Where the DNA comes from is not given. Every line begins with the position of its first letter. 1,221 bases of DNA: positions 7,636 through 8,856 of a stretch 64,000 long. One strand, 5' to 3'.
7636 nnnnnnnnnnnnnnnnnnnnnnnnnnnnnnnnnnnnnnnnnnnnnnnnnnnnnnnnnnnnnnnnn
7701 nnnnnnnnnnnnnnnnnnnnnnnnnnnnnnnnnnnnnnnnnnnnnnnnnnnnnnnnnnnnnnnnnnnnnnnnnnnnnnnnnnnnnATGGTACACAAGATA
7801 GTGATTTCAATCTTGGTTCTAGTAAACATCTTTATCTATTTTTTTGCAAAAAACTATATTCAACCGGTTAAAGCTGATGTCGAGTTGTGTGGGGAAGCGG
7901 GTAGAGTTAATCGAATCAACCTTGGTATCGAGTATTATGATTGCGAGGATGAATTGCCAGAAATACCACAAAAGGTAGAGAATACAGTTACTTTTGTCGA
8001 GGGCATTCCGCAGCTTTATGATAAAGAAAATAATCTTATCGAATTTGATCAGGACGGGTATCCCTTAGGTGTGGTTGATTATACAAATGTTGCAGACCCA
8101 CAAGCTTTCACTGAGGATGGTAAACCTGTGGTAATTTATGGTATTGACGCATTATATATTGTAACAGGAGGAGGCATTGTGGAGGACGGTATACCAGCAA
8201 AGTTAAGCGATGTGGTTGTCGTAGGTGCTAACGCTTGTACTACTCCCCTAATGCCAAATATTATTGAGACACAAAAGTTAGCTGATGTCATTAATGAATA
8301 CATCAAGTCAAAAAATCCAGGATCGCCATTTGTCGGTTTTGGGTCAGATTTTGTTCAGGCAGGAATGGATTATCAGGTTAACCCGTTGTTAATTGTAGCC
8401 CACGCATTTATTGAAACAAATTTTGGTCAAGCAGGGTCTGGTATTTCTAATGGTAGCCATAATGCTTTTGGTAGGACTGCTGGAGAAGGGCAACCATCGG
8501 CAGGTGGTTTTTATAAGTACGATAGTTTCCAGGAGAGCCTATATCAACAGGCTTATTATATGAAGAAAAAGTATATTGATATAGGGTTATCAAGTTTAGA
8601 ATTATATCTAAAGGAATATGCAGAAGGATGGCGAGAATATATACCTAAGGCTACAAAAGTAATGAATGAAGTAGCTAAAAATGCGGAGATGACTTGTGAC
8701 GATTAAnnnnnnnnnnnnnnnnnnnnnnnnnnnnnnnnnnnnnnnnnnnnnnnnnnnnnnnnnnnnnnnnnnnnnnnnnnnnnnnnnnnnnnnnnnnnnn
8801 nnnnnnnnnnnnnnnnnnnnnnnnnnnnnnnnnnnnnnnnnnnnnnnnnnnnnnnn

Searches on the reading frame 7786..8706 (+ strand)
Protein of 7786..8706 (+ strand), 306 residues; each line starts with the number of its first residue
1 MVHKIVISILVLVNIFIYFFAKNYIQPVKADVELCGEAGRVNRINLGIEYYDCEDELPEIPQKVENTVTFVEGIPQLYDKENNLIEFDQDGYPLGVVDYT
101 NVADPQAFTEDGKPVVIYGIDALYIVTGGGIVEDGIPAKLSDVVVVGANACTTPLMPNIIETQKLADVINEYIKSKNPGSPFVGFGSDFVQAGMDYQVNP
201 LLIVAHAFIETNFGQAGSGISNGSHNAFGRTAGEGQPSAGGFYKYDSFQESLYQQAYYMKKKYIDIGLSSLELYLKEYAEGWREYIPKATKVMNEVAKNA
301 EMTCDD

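Call 6: search_protein_families(library=pfam, proteins=[window:7786-8706:+], max_evalue=0.01)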
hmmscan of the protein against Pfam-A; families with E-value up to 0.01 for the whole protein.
window:7786-8706:+ (306 aa): 1 family
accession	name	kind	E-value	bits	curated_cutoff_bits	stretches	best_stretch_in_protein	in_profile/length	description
PF01832.25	Glucosaminidase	-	5.9e-10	40.3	30.2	1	188-294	3-119/123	Mannosyl-glycoprotein endo-beta-N-acetylglucosaminidase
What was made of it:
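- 7786..8706 (+): 306-aa membrane-anchored glucosaminidase-family peptidoglycan glycosidase, the likely partner enzyme. Pfam Glucosaminidase E 6e-10 (call 6).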

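Call 45: search_protein_families(library=ncbifam, proteins=[window:7786-8706:+], max_evalue=0.1)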
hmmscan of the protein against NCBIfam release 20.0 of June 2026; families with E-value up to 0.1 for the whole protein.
window:7786-8706:+ (306 aa): 2 families
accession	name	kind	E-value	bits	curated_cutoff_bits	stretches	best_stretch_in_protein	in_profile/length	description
NF052335.1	PdgHdaseHSB129560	equivalog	5.4e-07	29.2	500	1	166-269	47-147/330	peptidoglycan hydrolase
NF052642.1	amidase_SagB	exception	0.048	12.8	425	1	185-224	130-167/282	peptidoglycan release complex glucosaminidase SagB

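Call 72: search_protein_families(library=phrogs, proteins=[window:7786-8706:+], max_evalue=0.01)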
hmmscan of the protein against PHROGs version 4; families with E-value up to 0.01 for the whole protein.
window:7786-8706:+ (306 aa): 1 family
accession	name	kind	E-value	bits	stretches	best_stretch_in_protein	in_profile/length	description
phrog_10341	-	lysis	6.5e-08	32.8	1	166-273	387-492/577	endolysin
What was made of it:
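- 7786..8706 (+): PHROG endolysin E 6.5e-8 (call 72).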
